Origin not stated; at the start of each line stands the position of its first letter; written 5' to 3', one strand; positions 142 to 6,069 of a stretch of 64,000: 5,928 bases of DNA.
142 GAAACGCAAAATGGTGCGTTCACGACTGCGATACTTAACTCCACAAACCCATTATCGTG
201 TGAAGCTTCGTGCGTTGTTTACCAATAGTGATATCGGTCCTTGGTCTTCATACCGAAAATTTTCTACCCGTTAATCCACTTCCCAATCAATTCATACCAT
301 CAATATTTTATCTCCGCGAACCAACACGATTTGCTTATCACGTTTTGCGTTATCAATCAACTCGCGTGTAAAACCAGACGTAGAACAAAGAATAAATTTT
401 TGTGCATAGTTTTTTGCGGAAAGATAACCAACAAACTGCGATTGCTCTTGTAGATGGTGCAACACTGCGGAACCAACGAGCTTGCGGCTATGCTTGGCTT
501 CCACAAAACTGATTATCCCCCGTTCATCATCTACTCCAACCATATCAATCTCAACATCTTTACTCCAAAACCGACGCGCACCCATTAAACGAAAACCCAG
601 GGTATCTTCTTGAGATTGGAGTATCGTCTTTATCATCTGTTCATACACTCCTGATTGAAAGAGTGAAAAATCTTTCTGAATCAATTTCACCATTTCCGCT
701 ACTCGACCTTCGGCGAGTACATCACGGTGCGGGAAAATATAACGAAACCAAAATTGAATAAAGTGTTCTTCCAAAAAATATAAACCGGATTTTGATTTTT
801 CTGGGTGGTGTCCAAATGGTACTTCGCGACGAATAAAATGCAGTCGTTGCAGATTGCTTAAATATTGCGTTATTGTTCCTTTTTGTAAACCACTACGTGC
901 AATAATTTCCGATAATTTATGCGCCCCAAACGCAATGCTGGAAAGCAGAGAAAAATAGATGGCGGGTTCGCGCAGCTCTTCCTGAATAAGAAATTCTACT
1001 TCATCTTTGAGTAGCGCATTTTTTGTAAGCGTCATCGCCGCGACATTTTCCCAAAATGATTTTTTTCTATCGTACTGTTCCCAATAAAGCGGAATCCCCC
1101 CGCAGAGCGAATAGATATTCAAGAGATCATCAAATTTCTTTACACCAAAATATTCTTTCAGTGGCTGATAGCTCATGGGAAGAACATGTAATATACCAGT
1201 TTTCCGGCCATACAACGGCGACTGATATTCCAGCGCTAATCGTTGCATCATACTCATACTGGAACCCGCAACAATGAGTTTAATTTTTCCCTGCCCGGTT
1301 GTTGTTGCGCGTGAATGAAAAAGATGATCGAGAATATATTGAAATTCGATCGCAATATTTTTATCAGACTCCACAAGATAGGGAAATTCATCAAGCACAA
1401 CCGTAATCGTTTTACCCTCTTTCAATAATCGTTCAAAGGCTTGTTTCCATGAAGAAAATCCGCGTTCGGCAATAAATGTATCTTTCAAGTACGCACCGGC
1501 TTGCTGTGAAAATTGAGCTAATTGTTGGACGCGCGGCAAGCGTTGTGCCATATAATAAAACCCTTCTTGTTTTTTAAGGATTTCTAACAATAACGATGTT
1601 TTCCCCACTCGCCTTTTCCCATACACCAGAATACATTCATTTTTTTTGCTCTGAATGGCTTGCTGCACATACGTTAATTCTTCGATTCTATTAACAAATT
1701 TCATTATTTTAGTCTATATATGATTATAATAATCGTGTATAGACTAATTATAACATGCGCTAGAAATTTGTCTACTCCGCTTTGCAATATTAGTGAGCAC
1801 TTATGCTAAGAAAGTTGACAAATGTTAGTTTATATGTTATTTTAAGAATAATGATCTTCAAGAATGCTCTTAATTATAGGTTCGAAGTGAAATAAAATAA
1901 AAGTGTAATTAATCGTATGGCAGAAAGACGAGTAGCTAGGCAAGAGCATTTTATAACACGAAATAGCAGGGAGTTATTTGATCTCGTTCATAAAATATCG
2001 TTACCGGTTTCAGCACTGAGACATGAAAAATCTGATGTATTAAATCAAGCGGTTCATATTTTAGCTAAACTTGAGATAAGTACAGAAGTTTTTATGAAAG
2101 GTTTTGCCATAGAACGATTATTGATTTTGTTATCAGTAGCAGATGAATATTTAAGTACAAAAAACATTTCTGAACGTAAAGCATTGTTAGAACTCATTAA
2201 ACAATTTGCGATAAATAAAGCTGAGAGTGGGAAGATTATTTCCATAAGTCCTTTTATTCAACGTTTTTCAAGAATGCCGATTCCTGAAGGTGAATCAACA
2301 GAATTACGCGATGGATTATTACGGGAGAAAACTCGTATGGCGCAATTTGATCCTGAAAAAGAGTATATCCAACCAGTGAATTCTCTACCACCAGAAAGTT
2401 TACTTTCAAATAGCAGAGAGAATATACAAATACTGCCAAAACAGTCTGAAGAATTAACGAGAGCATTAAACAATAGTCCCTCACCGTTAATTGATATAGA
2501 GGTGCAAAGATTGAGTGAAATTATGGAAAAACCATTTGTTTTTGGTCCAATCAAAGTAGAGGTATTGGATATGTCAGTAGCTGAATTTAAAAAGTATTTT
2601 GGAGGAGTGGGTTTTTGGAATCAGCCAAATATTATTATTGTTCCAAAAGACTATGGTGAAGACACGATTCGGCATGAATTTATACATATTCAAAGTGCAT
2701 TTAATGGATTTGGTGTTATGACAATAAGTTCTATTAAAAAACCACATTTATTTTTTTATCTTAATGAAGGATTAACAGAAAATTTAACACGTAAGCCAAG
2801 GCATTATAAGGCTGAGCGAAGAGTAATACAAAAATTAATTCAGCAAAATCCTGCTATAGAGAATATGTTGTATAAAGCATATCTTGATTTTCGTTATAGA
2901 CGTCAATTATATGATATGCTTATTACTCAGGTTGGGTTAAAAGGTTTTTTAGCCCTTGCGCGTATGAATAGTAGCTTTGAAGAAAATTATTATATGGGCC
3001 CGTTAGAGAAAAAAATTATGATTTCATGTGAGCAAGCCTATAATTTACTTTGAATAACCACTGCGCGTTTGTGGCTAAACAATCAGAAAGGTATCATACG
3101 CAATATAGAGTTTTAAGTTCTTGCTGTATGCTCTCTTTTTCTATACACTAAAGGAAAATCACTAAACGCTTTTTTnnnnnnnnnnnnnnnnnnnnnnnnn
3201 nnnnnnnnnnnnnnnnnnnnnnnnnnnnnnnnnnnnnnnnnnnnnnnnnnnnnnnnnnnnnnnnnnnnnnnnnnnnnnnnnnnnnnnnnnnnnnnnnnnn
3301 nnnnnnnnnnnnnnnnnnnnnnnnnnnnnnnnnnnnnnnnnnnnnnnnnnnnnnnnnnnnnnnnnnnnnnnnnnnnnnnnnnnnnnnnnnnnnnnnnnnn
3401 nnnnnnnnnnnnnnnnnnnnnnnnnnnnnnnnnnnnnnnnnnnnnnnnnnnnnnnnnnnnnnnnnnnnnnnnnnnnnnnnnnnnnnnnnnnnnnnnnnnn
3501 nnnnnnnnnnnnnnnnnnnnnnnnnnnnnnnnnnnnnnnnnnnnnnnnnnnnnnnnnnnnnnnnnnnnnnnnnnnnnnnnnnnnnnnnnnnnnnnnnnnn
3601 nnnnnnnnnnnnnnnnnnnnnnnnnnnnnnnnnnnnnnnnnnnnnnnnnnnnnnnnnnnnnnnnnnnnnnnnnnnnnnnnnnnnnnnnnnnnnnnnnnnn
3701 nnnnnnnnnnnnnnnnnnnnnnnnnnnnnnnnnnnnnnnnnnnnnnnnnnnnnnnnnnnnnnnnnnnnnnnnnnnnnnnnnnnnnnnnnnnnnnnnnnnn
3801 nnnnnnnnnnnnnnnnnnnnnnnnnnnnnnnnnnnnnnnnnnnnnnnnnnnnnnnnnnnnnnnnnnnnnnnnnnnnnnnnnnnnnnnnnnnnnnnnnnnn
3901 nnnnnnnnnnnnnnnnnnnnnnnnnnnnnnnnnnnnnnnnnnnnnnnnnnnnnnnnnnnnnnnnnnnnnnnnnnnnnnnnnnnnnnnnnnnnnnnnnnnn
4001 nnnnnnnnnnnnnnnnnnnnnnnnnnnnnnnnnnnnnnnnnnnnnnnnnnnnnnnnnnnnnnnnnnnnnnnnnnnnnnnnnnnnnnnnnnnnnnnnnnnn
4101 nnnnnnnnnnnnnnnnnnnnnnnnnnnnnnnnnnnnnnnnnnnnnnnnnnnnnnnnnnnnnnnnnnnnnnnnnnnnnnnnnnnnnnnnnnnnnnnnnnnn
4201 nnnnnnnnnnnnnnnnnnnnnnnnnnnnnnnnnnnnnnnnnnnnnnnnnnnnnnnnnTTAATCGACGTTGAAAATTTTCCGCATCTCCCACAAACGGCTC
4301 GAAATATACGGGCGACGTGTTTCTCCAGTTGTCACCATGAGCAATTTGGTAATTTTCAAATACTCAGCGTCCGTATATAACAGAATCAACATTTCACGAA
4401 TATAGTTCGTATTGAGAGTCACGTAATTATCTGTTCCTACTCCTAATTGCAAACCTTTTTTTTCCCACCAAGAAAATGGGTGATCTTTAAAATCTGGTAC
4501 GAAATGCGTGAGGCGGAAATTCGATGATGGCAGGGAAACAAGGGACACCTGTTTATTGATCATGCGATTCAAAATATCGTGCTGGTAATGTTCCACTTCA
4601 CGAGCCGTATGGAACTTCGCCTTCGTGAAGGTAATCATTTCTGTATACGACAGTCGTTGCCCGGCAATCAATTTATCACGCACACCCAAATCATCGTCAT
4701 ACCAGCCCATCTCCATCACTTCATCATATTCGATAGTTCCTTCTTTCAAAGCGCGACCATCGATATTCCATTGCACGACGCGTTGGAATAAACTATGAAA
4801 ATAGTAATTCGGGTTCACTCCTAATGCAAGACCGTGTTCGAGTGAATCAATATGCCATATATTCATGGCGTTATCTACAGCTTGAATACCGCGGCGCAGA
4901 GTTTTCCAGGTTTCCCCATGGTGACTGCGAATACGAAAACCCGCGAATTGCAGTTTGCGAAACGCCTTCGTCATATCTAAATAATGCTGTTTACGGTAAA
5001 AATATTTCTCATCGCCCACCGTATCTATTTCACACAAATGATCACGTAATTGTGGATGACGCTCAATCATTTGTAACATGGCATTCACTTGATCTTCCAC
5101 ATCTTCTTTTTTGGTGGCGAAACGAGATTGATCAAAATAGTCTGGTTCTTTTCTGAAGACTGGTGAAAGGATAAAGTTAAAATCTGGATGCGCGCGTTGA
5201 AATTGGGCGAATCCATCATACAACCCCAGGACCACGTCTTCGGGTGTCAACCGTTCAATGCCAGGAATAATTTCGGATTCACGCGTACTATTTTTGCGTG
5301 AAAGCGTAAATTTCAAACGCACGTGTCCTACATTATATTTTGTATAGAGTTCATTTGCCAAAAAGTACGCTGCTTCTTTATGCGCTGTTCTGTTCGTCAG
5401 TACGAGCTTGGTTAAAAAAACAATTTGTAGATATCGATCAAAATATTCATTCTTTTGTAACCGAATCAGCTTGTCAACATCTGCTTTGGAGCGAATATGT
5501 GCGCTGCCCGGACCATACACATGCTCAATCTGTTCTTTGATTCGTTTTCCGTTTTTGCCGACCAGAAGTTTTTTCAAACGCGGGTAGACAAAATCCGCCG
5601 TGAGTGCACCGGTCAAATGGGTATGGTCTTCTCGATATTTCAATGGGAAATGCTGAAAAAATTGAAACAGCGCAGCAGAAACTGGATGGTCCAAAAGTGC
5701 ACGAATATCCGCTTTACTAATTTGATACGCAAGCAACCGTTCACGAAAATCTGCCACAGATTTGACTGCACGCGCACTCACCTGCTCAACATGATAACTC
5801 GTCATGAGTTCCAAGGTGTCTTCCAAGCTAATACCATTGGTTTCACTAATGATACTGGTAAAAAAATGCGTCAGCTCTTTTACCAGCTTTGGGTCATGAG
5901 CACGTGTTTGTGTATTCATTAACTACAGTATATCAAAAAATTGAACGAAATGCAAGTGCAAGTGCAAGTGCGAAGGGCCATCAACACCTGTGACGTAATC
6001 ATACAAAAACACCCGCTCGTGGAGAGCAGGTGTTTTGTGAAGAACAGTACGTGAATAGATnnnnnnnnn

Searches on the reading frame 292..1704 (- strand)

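Call 46: search_protein_families(library=pfam, proteins=[window:292-1704:-], max_evalue=0.00001)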
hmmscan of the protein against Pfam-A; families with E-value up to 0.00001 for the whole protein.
window:292-1704:- (470 aa): 4 families
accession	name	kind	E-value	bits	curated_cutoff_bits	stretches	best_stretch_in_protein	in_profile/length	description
PF01637.24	ATPase_2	-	1.4e-25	90.9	33.2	1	3-207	1-221/225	ATPase domain predominantly from Archaea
PF03008.20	DUF234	-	3.7e-16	59.8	22.5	1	319-407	1-91/100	Archaea bacterial proteins of unknown function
PF13173.12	AAA_14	-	6.2e-08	33.2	27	1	22-180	2-126/129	AAA domain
PF04471.18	Mrr_cat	-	3e-06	27.8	21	1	371-468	22-112/115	Restriction endonuclease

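Call 71: search_protein_families(library=padloc, proteins=[window:292-1704:-], max_evalue=0.00001)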
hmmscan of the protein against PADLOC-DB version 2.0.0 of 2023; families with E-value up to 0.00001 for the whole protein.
window:292-1704:- (470 aa): 4 families
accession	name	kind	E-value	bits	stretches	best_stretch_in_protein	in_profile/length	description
PDLC04984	PDC-S27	-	1.6e-46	157.2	1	2-447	3-456/474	-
PDLC04985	PDC-S27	-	8.5e-28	95.5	1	2-433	5-444/484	-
PDLC04789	PDC-S01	-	4.3e-16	56.9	1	111-298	71-250/375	-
PDLC04787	PDC-S01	-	4e-09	33.8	1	9-292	13-273/412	-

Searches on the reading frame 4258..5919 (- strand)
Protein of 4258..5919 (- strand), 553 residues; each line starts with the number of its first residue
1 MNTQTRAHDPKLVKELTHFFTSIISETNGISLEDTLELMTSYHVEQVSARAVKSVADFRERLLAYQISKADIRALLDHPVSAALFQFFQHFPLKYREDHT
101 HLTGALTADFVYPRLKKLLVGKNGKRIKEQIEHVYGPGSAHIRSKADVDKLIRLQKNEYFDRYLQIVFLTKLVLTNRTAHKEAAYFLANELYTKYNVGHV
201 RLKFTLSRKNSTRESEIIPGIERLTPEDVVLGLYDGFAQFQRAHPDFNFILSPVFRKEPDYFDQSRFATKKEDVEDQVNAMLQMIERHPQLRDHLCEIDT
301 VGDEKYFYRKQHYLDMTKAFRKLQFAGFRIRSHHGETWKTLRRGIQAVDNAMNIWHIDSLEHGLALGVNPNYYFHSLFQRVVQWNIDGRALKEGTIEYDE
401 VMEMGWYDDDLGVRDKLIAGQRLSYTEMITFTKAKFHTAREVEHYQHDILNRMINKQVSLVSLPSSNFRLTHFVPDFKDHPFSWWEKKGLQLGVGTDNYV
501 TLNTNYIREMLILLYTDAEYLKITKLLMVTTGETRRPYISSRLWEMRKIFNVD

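Call 46: search_protein_families(library=pfam, proteins=[window:4258-5919:-], max_evalue=0.00001)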
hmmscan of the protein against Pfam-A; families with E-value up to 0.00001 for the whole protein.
window:4258-5919:- (553 aa): 1 family
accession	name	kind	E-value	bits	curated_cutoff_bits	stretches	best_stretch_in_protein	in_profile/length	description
PF00962.28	A_deaminase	-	1.6e-08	34.5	27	0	149-364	38-220/330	Adenosine deaminase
